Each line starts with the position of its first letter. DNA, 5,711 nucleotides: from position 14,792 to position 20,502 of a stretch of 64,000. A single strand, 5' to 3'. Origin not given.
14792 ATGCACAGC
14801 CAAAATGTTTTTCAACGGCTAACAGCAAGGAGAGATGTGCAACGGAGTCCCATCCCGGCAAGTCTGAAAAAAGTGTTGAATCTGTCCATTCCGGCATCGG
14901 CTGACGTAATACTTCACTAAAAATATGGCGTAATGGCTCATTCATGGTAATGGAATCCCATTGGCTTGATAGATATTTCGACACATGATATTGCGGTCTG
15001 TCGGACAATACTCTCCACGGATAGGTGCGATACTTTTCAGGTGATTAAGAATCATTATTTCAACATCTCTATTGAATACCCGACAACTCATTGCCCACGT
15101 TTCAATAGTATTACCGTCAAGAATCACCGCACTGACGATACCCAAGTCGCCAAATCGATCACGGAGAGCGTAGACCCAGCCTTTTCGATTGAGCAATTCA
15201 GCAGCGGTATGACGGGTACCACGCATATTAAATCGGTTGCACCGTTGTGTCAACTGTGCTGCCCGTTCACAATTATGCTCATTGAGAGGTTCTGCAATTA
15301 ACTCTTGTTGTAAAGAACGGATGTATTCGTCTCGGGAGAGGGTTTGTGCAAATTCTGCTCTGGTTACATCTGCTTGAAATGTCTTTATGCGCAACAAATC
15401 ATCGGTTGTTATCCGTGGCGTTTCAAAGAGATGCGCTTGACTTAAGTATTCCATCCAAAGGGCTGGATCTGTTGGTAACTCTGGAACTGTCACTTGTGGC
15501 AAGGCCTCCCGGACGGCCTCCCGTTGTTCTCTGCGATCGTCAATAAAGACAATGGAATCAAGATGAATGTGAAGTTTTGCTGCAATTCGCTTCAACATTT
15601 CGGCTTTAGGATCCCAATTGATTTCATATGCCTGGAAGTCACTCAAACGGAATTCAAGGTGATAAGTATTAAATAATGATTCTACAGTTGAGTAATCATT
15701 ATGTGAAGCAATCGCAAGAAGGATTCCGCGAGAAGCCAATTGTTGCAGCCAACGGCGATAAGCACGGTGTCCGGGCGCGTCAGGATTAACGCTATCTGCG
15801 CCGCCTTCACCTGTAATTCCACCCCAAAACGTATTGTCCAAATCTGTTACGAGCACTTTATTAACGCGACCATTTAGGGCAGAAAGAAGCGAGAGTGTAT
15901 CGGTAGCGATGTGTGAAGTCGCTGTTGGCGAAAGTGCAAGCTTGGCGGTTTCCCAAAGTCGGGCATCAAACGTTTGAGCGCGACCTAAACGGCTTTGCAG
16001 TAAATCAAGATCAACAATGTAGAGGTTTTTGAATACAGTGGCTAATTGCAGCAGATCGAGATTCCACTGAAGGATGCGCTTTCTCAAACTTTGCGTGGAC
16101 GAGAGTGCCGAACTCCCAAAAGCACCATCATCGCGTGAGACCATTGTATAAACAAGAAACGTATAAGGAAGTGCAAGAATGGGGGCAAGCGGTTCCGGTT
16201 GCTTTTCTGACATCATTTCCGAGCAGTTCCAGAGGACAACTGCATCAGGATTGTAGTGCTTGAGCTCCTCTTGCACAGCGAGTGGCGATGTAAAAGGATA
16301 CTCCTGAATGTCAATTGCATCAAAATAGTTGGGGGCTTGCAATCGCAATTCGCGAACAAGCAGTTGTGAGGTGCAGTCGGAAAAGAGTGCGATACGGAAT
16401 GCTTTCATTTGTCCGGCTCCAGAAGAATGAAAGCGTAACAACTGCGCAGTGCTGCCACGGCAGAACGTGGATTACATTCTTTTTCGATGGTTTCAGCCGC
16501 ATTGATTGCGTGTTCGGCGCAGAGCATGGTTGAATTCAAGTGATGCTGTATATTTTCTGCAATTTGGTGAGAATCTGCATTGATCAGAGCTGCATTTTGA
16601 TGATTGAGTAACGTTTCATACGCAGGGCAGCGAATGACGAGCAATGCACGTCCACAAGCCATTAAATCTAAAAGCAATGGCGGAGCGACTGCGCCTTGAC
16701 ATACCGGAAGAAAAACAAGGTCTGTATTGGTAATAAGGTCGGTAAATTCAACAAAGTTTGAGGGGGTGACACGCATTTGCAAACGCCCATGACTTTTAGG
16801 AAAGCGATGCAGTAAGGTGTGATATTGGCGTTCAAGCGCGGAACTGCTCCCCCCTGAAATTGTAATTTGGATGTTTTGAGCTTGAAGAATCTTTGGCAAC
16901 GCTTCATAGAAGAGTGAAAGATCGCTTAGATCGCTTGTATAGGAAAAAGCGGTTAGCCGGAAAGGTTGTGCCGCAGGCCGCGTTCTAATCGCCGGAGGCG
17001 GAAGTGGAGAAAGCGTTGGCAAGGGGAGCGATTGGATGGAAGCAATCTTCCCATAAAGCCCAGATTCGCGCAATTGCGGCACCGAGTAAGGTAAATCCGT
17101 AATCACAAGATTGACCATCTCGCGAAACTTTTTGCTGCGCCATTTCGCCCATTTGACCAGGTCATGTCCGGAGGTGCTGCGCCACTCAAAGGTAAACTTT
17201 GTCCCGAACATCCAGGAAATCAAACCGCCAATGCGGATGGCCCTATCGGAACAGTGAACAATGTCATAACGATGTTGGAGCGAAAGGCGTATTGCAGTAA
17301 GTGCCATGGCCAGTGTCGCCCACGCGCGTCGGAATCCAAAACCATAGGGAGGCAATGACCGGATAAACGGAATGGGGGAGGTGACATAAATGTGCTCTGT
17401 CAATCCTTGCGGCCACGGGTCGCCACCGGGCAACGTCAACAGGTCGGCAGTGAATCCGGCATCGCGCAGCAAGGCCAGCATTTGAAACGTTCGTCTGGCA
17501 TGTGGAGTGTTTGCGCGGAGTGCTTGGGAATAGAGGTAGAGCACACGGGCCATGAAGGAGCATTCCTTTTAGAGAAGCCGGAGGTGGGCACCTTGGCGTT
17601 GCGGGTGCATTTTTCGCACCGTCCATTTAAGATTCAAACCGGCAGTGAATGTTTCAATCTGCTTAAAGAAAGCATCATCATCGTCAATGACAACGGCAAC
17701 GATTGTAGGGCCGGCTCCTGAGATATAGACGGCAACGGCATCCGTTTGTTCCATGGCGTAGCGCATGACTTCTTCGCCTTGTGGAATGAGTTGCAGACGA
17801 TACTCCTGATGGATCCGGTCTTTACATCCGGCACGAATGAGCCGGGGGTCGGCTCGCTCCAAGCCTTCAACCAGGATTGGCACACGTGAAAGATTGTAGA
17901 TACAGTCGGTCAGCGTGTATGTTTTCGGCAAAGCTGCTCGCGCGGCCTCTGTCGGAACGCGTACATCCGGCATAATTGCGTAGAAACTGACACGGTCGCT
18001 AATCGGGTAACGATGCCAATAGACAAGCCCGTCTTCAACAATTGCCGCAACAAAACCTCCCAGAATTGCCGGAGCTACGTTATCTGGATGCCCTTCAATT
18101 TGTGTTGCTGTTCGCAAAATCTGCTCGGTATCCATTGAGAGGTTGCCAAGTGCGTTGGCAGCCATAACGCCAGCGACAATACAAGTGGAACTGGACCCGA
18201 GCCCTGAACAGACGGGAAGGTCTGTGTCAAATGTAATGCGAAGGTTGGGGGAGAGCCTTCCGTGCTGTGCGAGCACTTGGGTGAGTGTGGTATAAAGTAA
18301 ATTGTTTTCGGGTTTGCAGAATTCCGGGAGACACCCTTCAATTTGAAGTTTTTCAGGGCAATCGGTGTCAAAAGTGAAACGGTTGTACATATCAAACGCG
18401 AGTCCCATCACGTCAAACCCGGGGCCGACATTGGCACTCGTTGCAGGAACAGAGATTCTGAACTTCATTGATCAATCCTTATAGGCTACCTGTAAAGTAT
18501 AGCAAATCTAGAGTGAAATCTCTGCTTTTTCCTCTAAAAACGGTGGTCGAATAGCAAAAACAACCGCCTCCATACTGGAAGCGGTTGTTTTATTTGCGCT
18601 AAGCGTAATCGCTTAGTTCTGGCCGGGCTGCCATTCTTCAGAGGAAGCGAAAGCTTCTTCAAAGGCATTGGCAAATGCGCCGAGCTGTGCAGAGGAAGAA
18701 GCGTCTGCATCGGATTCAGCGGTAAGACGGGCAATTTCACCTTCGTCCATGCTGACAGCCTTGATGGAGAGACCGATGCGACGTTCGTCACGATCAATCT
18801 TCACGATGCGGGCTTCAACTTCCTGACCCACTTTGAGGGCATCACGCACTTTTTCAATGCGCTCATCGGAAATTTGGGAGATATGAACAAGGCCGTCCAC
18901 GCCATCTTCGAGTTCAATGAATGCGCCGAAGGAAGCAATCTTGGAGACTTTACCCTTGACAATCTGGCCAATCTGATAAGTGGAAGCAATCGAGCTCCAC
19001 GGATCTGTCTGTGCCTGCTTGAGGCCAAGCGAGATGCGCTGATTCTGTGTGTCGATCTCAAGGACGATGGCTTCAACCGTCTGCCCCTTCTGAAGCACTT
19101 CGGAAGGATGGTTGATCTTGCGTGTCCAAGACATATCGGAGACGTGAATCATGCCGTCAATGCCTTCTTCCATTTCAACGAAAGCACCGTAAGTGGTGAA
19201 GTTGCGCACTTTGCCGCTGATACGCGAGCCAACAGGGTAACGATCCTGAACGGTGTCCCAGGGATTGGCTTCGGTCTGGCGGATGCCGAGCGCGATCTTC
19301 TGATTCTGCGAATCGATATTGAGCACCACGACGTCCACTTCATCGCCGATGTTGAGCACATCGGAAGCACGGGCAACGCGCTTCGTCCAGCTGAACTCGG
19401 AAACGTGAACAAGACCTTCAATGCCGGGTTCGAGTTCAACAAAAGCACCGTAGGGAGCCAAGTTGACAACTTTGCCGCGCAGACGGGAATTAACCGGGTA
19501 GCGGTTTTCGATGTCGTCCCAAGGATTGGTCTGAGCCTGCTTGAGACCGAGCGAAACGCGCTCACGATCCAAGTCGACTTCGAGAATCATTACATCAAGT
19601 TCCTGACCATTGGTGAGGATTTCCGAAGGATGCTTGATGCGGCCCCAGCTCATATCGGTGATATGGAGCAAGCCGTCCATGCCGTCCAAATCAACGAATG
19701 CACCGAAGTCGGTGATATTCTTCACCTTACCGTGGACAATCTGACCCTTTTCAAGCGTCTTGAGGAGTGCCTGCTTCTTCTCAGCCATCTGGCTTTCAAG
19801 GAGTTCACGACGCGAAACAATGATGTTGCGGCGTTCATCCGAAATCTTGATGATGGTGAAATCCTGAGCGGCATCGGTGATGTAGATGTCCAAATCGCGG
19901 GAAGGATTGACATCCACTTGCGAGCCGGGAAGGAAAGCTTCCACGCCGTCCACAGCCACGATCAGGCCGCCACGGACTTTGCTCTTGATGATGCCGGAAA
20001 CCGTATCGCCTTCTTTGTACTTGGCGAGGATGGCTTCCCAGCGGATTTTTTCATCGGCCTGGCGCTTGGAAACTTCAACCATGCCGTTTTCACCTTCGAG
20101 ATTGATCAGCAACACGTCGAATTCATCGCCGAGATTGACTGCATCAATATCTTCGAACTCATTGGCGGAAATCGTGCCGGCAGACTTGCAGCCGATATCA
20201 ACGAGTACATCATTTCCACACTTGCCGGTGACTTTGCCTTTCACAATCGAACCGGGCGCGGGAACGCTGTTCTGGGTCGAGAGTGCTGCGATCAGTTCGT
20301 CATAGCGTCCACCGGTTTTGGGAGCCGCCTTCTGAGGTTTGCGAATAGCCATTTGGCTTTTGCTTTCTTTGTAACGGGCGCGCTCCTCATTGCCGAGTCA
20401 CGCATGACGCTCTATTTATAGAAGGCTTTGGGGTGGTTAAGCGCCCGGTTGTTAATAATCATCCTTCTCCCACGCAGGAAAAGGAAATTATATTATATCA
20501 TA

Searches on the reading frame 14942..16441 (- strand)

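Call 13: search_protein_families(library=pfam, proteins=[window:14942-16441:-], max_evalue=0.001)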
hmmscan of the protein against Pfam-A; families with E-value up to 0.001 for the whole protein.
window:14942-16441:- (499 aa): 2 families
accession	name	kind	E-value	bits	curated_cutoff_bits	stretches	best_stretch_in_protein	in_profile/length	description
PF21211.3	FkbH_N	-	7.4e-13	49.3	27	1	98-185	103-190/192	FkbH, N-terminal domain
PF00702.32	Hydrolase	-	0.00092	20.1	26.4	0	230-304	105-181/191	haloacid dehalogenase-like hydrolase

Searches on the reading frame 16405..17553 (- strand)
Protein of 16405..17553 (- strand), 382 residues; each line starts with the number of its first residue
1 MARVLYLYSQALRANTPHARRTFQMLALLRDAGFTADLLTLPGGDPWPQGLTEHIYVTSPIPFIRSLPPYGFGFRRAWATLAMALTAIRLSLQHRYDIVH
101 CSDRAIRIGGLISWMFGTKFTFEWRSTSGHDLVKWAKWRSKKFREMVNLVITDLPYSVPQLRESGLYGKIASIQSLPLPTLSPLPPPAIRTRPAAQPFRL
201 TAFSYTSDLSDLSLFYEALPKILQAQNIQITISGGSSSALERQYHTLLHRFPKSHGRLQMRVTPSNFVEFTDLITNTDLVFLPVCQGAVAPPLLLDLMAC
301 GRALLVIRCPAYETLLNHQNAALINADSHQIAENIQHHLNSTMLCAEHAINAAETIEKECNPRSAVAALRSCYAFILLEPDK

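Call 13: search_protein_families(library=pfam, proteins=[window:16405-17553:-], max_evalue=0.001)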
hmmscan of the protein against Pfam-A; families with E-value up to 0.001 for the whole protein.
window:16405-17553:- (382 aa): 4 families
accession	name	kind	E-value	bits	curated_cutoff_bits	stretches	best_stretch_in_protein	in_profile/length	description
PF13692.12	Glyco_trans_1_4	-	2.6e-07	31.4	27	1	212-340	17-141/142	Glycosyl transferases group 1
PF13579.12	Glyco_trans_4_4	-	8.6e-06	26.6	29.7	1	19-140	4-117/158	Glycosyl transferase 4-like domain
PF13439.12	Glyco_transf_4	-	7.8e-05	23.2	28.5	1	20-145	6-132/170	Glycosyltransferase Family 4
PF13524.12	Glyco_trans_1_2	-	0.00075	19.9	25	0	294-368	67-141/144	Glycosyl transferase-like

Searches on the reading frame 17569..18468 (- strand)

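Call 13: search_protein_families(library=pfam, proteins=[window:17569-18468:-], max_evalue=0.001)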
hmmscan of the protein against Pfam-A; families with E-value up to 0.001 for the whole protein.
window:17569-18468:- (299 aa): 2 families
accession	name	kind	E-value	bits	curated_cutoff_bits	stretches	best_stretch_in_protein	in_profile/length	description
PF00288.32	GHMP_kinases_N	-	1.1e-17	64.5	22.3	1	56-138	1-87/87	GHMP kinases N terminal domain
PF08544.19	GHMP_kinases_C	-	1.6e-06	28.9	21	1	200-266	2-72/85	GHMP kinases C terminal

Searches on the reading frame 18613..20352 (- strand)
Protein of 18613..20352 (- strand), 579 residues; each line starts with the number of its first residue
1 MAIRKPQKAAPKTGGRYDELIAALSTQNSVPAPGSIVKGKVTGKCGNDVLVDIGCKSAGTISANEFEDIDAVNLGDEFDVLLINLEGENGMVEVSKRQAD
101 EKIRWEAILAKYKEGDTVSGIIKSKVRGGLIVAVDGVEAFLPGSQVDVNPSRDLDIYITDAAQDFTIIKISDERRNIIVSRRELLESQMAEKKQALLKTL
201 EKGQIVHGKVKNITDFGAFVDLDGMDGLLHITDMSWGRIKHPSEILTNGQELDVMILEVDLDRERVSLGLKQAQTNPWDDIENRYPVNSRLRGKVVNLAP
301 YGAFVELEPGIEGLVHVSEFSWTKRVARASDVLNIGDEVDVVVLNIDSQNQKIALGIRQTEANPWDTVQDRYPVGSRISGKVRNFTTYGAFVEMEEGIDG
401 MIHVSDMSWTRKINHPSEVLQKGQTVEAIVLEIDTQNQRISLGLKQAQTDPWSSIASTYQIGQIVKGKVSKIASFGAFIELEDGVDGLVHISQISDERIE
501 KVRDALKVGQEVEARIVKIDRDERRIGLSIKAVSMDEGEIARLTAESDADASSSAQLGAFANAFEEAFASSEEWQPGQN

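Call 13: search_protein_families(library=pfam, proteins=[window:18613-20352:-], max_evalue=0.001)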
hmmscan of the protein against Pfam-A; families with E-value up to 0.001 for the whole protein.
window:18613-20352:- (579 aa): 8 families
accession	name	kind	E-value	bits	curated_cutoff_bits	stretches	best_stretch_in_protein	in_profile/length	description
PF00575.29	S1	-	1.7e-94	310.7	22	5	460-531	3-74/74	S1 RNA binding domain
PF23459.1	S1_RRP5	-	4.2e-31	107.8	27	3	460-529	2-71/72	RRP5 S1 domain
PF21710.3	Spt6_S1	-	8.7e-22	77.7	27.5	2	375-447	17-89/91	Spt6, S1/OB domain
PF13509.12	S1_2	-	1.5e-10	41.4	21.8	0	461-498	1-37/61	S1 domain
PF17092.11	PCB_OB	-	2.7e-06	28.6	27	0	367-426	24-93/111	Penicillin-binding protein OB-like domain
PF24685.1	OB_RRP5_4th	-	8.1e-06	26.2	31.5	1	461-519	8-71/92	RRP5 OB-fold domain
PF18614.7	RNase_II_C_S1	-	0.00045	20.5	26.6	0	503-528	31-56/59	RNase II-type exonuclease C-terminal S1 domain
PF00313.28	CSD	-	0.00072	19.8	27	0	468-518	4-53/66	'Cold-shock' DNA-binding domain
